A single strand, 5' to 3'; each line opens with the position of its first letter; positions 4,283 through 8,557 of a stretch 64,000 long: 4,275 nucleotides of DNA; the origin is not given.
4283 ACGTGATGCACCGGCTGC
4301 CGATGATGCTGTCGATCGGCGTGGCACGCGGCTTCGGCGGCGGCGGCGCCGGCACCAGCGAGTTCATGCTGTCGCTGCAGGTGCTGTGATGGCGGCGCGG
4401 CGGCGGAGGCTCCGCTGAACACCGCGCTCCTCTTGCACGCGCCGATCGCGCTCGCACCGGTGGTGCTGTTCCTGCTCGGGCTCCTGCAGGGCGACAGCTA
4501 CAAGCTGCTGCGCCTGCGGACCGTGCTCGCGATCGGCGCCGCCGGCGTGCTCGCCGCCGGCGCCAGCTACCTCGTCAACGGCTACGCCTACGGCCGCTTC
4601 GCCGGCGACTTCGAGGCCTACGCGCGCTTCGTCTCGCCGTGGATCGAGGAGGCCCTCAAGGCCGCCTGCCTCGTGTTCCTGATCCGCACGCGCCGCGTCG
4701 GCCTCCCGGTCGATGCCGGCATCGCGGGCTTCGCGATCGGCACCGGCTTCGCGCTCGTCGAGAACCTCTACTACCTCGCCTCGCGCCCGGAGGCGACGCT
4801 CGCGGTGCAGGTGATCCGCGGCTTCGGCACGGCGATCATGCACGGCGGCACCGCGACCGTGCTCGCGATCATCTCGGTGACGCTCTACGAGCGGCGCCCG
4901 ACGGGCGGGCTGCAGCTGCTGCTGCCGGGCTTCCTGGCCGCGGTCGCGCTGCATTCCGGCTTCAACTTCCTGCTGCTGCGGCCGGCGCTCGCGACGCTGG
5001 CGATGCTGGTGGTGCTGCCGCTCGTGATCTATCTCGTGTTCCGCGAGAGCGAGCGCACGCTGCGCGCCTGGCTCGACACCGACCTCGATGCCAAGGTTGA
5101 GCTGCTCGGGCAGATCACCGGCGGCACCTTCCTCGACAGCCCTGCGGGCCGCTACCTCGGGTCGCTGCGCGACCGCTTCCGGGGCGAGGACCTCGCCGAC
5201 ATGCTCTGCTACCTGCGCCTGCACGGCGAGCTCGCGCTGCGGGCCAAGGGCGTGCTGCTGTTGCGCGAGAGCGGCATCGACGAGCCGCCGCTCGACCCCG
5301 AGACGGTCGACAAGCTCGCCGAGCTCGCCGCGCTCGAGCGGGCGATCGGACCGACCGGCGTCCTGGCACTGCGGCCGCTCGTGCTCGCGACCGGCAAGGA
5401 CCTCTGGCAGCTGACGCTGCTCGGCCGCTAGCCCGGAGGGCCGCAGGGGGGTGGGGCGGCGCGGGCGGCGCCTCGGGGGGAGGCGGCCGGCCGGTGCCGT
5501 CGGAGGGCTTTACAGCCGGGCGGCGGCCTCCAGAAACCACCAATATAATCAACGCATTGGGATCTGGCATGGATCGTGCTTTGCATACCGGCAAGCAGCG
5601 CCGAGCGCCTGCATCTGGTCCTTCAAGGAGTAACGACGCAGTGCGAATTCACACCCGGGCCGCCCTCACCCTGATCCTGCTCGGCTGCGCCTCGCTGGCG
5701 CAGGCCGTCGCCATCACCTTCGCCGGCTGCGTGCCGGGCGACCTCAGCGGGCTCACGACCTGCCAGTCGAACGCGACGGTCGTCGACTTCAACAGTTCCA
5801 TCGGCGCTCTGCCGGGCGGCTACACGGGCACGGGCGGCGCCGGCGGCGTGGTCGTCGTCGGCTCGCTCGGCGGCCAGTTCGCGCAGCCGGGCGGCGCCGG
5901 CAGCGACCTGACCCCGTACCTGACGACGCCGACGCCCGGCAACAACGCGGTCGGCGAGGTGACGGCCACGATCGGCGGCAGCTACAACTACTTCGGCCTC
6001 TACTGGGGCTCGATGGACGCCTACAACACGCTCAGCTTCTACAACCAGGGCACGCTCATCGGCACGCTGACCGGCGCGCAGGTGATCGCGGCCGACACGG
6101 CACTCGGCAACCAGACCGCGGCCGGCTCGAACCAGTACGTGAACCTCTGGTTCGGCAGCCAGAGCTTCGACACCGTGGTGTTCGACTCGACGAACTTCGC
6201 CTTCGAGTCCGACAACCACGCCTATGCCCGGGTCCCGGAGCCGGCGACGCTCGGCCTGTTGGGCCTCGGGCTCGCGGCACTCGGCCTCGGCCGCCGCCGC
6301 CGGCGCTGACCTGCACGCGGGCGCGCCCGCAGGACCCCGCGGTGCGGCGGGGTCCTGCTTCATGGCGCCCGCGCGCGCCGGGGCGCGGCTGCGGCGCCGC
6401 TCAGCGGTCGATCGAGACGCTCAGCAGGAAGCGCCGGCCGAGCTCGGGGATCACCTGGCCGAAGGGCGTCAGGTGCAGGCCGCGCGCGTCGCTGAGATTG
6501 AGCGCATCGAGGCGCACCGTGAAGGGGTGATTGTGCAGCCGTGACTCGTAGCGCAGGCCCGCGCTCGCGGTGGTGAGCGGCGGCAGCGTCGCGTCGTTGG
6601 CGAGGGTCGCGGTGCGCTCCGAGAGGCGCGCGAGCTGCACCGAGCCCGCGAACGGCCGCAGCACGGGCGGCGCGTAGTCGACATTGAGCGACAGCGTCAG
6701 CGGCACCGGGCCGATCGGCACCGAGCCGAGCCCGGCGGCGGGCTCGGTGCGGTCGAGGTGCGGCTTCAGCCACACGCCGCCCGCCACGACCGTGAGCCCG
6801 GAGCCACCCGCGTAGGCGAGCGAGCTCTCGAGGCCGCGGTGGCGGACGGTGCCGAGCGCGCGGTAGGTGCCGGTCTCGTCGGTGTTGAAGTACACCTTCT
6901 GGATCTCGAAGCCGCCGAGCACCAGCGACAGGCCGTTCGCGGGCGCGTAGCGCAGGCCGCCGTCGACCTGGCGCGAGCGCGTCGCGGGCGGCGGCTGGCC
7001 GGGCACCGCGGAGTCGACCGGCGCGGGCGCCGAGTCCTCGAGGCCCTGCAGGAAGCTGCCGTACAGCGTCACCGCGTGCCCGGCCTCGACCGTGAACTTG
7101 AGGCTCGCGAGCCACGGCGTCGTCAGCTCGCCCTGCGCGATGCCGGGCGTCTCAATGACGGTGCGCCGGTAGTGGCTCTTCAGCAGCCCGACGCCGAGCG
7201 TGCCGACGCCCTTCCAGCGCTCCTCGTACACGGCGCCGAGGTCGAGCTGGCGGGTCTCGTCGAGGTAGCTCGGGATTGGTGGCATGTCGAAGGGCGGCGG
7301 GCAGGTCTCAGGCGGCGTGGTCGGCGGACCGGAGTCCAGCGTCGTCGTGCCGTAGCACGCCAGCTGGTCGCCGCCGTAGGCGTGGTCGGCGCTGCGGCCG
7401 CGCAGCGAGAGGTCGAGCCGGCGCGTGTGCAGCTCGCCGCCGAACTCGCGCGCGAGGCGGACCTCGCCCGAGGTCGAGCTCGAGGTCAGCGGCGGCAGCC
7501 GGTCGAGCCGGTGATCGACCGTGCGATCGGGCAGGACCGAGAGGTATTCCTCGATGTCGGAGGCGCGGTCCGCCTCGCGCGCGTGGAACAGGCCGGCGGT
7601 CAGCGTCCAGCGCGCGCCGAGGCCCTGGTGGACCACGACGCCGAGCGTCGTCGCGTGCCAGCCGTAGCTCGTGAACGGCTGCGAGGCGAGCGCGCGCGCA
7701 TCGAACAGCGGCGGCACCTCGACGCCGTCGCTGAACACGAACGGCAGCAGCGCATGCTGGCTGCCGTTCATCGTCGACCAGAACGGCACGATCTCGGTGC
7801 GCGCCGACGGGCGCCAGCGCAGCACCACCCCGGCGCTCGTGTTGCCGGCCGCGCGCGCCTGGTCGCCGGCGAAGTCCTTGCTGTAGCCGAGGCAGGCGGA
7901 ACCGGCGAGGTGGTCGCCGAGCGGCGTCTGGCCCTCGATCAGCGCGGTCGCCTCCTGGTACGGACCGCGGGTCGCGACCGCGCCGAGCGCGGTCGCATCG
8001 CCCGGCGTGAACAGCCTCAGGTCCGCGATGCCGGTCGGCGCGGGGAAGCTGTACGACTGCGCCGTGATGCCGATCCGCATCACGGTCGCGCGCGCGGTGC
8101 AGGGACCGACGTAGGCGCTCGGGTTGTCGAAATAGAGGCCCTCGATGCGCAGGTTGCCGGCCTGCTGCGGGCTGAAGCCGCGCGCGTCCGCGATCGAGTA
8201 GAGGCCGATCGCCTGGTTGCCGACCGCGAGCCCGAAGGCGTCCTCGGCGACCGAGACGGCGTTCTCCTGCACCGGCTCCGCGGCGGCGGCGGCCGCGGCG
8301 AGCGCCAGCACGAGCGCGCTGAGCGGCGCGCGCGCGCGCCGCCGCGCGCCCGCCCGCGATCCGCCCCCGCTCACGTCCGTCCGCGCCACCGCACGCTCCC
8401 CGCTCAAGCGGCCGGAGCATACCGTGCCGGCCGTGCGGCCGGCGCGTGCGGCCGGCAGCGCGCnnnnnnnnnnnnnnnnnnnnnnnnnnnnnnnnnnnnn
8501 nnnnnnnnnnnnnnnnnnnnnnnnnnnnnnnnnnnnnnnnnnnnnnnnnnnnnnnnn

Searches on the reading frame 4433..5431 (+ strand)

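Call 40: search_protein_families(library=pfam, proteins=[window:4433-5431:+], max_evalue=0.001)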
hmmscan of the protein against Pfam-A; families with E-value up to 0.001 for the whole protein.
window:4433-5431:+ (332 aa): 1 family
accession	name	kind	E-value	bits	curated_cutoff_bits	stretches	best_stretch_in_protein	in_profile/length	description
PF13367.11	PrsW-protease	-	2.2e-19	70.2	23.5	1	31-200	6-195/196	PrsW family intramembrane metalloprotease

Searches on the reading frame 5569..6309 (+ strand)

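Call 40: search_protein_families(library=pfam, proteins=[window:5569-6309:+], max_evalue=0.001)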
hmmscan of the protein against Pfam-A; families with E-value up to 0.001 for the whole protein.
window:5569-6309:+ (246 aa): 1 family
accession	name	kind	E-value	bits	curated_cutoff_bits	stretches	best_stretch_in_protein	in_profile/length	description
PF07589.16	PEP-CTERM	-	1.6e-06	28.4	20.7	1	222-245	2-24/24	PEP-CTERM motif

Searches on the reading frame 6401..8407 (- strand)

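Call 40: search_protein_families(library=pfam, proteins=[window:6401-8407:-], max_evalue=0.001)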
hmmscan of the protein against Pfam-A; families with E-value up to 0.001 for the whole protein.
window:6401-8407:- (668 aa): 1 family
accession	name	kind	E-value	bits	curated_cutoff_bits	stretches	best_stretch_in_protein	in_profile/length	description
PF00593.30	TonB_dep_Rec_b-barrel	-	3.7e-09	37.4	27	1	253-638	63-436/436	TonB dependent receptor-like, beta-barrel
